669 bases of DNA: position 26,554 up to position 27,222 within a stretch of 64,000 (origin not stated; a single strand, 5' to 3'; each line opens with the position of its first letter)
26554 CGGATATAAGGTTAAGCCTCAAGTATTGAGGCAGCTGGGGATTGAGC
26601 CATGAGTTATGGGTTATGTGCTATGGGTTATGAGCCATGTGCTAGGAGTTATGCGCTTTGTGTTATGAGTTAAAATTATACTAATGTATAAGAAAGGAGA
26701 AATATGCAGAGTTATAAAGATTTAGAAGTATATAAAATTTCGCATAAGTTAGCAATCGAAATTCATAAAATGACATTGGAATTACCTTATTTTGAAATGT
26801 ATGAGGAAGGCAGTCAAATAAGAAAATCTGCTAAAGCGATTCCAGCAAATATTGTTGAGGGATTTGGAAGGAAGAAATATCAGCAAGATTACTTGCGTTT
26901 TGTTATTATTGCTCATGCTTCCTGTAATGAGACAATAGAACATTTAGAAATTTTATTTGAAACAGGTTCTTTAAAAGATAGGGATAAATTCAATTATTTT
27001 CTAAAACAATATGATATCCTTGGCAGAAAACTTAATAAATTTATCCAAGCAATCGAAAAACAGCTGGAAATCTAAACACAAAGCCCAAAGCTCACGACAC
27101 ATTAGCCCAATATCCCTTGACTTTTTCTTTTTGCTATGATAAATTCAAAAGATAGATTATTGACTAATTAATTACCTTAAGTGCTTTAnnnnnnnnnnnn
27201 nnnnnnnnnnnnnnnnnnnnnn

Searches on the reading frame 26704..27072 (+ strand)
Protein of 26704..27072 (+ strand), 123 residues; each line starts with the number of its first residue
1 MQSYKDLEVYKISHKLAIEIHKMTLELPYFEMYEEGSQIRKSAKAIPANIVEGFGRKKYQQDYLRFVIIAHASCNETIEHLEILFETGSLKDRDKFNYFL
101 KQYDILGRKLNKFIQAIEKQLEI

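Call 3: search_protein_families(library=pfam, proteins=[window:26704-27072:+], max_evalue=1)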
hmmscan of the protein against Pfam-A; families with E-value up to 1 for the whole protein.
window:26704-27072:+ (123 aa): 2 families
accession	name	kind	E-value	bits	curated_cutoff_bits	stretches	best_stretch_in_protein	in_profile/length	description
PF05635.17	23S_rRNA_IVP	-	6.2e-27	94.3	33.8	1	5-112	1-106/106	23S rRNA-intervening sequence protein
PF18453.6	C4bp_oligo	-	0.16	12.7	29.6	0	15-28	26-39/49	Oligomerization domain of C4b-binding protein alpha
